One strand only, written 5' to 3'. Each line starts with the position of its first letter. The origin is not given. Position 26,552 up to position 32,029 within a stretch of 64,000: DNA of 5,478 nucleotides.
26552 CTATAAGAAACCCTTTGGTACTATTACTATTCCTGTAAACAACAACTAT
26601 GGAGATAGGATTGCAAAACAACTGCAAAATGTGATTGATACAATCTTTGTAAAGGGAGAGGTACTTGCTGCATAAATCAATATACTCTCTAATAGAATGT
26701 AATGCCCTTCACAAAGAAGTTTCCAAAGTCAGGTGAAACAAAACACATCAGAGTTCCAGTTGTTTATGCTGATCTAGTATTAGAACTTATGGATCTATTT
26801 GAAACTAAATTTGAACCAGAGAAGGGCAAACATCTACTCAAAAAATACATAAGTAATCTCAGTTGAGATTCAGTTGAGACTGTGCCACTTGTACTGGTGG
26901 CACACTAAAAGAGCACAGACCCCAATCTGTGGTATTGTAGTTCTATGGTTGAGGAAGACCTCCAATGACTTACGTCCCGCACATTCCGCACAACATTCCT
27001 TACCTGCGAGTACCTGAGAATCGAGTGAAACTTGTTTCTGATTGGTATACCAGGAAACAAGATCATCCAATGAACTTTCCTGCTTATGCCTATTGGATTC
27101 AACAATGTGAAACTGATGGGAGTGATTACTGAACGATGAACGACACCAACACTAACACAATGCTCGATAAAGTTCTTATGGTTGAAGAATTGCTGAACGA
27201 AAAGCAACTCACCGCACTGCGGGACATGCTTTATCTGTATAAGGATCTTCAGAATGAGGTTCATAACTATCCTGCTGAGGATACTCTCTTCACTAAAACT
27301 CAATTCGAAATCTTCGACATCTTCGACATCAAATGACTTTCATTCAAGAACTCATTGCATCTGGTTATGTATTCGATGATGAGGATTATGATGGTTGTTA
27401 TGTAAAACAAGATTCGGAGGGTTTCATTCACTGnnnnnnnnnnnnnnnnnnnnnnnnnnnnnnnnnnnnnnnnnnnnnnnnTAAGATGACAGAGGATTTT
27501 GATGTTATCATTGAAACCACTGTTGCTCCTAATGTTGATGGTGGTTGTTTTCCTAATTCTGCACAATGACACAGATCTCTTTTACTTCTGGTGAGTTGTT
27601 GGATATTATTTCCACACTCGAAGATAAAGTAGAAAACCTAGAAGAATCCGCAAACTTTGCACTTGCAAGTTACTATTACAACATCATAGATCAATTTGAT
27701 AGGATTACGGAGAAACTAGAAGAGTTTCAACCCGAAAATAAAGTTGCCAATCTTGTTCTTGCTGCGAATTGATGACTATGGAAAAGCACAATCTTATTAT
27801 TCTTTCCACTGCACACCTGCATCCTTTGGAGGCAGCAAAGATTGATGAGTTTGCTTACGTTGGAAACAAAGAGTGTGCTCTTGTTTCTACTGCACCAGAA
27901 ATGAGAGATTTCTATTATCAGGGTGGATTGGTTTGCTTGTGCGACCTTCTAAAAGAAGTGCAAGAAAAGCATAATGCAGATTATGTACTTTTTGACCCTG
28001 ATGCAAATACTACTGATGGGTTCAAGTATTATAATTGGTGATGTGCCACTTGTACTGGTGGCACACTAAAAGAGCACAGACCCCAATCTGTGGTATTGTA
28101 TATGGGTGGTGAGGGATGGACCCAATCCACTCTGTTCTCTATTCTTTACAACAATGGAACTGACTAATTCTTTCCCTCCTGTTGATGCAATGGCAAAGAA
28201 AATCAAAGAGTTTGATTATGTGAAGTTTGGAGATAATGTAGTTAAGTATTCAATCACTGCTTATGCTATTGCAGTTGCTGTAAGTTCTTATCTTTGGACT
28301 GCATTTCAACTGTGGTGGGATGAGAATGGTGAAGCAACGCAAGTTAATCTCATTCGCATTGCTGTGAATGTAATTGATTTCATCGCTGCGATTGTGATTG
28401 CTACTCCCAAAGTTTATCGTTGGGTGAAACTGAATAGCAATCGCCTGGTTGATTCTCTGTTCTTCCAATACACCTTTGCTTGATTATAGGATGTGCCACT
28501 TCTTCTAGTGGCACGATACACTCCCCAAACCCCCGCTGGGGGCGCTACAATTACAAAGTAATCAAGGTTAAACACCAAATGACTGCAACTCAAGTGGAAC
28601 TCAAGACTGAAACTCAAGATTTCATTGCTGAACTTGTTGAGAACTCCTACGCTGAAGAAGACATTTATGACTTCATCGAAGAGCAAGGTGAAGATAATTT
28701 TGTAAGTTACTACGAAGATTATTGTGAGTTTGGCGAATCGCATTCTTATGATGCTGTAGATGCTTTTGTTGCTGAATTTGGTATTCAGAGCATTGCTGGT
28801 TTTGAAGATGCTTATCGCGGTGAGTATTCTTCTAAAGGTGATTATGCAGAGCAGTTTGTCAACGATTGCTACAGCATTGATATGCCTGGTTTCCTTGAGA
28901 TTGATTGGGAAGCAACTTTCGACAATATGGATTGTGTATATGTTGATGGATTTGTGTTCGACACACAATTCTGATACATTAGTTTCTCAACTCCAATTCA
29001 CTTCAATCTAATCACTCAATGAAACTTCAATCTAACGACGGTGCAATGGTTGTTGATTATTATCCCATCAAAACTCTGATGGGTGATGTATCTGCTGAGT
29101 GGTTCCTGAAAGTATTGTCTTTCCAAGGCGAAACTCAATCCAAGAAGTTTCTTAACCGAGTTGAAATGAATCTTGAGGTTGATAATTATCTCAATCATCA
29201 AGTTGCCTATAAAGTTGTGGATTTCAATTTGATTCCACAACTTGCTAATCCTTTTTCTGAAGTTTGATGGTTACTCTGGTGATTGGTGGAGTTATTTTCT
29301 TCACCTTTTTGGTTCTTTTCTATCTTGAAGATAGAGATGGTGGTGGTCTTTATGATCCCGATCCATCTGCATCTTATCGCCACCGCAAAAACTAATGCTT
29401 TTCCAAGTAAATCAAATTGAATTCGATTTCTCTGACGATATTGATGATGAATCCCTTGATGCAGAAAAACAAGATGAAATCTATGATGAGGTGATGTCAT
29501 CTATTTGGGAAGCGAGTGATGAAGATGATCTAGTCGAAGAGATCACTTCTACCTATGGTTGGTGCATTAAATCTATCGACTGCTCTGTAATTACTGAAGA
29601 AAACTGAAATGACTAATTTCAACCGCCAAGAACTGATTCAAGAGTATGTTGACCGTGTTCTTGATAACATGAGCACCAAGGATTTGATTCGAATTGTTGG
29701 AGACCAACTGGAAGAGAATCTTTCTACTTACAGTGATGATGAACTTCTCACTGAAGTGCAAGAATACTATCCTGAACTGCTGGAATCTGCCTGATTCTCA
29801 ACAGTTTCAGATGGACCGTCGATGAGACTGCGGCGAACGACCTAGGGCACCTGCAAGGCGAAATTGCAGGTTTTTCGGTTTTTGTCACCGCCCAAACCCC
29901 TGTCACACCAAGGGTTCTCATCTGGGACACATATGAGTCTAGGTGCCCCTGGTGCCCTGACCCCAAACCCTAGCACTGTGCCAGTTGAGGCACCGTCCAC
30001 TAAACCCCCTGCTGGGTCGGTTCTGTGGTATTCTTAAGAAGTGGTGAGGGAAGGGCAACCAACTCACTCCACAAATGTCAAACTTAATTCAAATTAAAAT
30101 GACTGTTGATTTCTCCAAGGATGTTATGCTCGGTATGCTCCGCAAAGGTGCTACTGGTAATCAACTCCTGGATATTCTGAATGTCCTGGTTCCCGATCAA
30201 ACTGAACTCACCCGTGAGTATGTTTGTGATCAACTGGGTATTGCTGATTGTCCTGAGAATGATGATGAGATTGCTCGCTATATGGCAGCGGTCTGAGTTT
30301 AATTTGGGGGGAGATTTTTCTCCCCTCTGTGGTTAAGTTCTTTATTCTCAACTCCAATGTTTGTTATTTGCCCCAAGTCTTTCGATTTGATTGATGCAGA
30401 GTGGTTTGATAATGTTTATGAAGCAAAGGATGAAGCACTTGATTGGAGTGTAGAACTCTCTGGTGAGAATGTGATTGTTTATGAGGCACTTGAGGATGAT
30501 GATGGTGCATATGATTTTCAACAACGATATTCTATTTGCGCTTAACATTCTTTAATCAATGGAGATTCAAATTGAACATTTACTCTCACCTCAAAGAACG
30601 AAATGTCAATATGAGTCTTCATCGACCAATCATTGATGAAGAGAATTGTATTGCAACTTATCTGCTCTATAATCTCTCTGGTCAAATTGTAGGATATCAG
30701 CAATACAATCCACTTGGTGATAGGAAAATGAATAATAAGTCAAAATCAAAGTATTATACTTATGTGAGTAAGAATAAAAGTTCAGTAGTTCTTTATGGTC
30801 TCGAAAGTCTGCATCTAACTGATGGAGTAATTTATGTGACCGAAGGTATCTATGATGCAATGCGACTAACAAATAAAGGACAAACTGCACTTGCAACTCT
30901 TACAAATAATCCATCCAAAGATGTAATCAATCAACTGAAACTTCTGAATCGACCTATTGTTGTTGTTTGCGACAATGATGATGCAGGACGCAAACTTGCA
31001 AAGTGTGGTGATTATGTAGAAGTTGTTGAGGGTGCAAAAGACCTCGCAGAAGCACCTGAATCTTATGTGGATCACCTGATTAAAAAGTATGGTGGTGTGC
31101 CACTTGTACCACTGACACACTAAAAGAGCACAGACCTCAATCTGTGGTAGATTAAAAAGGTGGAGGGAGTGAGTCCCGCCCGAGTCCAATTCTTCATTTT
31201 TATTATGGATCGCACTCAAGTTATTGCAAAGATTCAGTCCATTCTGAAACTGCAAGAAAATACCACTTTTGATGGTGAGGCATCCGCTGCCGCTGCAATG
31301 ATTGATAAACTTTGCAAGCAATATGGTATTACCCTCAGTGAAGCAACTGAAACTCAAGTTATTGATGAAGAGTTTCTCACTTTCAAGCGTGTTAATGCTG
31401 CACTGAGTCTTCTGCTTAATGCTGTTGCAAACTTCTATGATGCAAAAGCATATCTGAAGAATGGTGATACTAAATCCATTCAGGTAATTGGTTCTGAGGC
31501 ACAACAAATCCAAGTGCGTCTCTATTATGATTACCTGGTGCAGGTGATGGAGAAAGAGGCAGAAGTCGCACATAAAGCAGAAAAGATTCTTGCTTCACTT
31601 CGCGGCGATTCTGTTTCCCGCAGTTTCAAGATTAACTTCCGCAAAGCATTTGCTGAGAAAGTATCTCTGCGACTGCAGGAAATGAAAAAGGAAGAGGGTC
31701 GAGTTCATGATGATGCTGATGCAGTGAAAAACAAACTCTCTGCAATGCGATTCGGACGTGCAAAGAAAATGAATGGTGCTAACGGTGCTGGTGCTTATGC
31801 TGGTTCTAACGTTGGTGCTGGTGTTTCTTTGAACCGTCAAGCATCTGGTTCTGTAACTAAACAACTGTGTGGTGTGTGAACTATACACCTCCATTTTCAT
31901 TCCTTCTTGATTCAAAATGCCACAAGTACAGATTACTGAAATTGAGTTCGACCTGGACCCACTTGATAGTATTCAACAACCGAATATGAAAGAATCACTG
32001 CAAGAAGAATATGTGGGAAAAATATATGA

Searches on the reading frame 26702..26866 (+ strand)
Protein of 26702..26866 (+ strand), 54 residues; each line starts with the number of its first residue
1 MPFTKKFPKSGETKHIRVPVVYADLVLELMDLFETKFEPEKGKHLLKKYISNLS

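Call 87: search_protein_families(library=pfam, proteins=[window:26702-26866:+], max_evalue=1)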
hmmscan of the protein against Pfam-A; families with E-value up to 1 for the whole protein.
window:26702-26866:+ (54 aa): 0 families

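Call 91: search_dna_similar(query=window:26702-26866:+, collection=phages, mode=protein, max_rows=15, max_evalue=0.001)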
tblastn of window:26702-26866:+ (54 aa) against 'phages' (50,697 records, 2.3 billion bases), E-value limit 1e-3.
No match.

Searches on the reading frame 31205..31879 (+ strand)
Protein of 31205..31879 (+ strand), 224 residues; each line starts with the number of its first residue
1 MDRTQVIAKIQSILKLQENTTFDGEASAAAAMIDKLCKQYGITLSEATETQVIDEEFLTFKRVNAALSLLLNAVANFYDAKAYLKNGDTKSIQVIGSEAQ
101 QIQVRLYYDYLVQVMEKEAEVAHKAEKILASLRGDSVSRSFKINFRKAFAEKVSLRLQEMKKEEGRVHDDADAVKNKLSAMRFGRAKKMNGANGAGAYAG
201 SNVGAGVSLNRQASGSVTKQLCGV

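Call 87: search_protein_families(library=pfam, proteins=[window:31205-31879:+], max_evalue=1)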
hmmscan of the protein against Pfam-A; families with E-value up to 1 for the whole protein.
window:31205-31879:+ (224 aa): 3 families
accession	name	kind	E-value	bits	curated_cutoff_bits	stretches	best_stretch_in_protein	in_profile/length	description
PF10979.13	DUF2786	-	5e-07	30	23.9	1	6-43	2-39/40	Protein of unknown function (DUF2786)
PF23771.1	DUF7168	-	1.2e-05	25.5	25.5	1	56-175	13-129/140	Domain of unknown function (DUF7168)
PF11985.13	Phage_Mu_Gp27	-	0.44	11.4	28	1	116-179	106-170/173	Bacteriophage Mu, Gp27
